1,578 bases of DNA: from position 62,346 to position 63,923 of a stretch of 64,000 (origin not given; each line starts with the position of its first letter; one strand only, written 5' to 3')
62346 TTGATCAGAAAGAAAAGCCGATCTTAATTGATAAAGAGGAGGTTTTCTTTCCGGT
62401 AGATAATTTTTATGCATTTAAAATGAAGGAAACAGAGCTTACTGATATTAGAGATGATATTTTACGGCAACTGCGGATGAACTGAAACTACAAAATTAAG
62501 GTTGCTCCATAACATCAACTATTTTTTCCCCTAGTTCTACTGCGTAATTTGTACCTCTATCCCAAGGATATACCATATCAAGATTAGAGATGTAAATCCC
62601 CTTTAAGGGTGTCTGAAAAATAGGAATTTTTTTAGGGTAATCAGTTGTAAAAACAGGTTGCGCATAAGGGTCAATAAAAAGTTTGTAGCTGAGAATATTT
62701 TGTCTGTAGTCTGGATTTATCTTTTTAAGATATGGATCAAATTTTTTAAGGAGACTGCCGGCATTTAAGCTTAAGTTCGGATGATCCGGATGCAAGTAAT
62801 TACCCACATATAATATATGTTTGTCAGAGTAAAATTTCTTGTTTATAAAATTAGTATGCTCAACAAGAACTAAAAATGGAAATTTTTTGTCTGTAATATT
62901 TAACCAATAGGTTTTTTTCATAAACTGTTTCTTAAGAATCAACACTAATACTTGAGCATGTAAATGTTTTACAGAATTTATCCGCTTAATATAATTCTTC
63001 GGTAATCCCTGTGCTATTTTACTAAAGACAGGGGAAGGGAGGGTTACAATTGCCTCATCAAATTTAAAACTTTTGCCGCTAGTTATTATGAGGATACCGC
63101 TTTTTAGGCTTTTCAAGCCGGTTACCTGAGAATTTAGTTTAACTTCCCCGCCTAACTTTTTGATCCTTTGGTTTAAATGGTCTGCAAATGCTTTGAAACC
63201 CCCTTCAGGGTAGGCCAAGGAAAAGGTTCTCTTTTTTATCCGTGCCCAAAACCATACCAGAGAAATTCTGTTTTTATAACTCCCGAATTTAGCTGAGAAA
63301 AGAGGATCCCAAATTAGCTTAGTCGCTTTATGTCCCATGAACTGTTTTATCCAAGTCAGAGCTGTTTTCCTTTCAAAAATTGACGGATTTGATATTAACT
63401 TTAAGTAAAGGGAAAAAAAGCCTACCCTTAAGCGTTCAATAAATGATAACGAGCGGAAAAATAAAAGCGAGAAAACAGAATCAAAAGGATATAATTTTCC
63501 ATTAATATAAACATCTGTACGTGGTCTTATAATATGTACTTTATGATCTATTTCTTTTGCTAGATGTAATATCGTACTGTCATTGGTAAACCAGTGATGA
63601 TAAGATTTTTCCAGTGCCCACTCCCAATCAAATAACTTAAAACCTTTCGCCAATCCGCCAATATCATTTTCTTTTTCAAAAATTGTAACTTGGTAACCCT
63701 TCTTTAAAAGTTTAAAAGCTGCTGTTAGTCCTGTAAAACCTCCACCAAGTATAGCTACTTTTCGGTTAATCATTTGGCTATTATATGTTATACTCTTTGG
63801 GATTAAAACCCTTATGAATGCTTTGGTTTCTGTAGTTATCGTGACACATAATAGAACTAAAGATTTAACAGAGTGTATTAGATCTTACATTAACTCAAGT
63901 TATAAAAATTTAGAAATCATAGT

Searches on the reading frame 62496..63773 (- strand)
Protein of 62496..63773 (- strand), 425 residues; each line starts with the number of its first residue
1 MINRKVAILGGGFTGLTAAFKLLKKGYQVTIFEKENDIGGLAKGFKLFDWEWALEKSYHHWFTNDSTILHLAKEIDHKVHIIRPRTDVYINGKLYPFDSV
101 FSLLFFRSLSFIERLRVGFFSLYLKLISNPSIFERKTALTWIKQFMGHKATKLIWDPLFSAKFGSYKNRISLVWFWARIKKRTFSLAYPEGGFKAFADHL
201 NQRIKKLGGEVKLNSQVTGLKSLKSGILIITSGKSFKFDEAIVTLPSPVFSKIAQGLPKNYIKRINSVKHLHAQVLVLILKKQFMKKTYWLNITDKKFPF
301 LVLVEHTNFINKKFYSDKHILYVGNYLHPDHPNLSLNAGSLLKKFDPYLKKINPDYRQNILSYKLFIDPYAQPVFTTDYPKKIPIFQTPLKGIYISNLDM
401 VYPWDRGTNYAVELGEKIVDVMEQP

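Call 44: search_protein_families(library=ncbifam, proteins=[window:62496-63773:-], max_evalue=1e-8)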
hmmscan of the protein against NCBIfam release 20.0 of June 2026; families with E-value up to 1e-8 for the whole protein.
window:62496-63773:- (425 aa): 11 families
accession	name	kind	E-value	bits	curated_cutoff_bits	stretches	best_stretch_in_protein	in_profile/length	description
NF005560.0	PRK07233.1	equivalog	1.1e-117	393.6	252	1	5-423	2-429/435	hypothetical protein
NF005547.0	PRK07208.1-3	equivalog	4e-21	75.3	380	1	3-298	4-313/465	hypothetical protein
TIGR03467.1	HpnE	equivalog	2.1e-19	70.1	283.05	1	6-270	1-284/430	hydroxysqualene dehydroxylase HpnE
NF005548.0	PRK07208.1-4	equivalog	3.8e-18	65.3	389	1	4-117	4-116/488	hypothetical protein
NF005545.0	PRK07208.1-1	equivalog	6.2e-12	44.6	451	1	5-183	9-183/504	hypothetical protein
TIGR02734.1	crtI_fam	subfamily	2.1e-11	43.2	238.1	0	7-43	2-38/504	phytoene desaturase family protein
NF058655.1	CrtID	equivalog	6.9e-11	41.6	640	0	6-54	1-49/478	bifunctional phytoene desaturase/3,4-desaturase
TIGR02733.1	desat_CrtD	equivalog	5.9e-10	38.4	549.7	0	4-47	2-45/492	C-3',4' desaturase CrtD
NF045663.1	diclust_near_Sec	equivalog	2.2e-09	36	530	1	3-51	106-154/759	pyridine nucleotide-disulfide oxidoreductase/dicluster-binding protein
TIGR00562.1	proto_IX_ox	equivalog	2.4e-09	36.3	97.85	0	3-123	2-128/470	protoporphyrinogen oxidase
NF009410.0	PRK12771.1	subfamily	4.2e-09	35.5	516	1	4-41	139-176/566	NAD(P)-binding protein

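Call 88: search_protein_families(library=pfam, proteins=[window:62496-63773:-], max_evalue=0.01)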
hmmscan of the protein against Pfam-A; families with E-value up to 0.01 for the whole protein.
window:62496-63773:- (425 aa): 11 families
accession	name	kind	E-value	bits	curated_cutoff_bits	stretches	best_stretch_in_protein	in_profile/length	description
PF01593.30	Amino_oxidase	-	2.3e-25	90.3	19.8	1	13-375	1-390/443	Flavin containing amine oxidoreductase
PF13450.12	NAD_binding_8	-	9.2e-12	45.5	21.9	1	8-73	1-66/68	NAD(P)-binding Rossmann-like domain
PF01266.30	DAO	-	3.8e-10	40.3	27.9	1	5-40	1-37/353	FAD dependent oxidoreductase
PF03486.20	HI0933_like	-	1.9e-06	27.9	50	1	5-39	2-36/244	HI0933-like protein Rossmann domain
PF07992.20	Pyr_redox_2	-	5.2e-06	26.5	26.1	1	5-37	2-34/291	Pyridine nucleotide-disulphide oxidoreductase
PF00070.33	Pyr_redox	-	2.3e-05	25.3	22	1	5-38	1-34/82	Pyridine nucleotide-disulphide oxidoreductase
PF00743.25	FMO-like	-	0.00033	19.7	22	1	4-43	2-41/532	Flavin-binding monooxygenase-like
PF12831.13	FAD_oxidored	-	0.00039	20.3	27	1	6-42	2-38/416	FAD dependent oxidoreductase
PF01946.23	Thi4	-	0.0004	20.1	26.2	1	4-44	18-60/235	Thi4 family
PF00890.30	FAD_binding_2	-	0.0008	19.1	20.4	1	6-40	2-36/414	FAD binding domain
PF13454.12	NAD_binding_9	-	0.0094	16.4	21.8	0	7-40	1-38/155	FAD-NAD(P)-binding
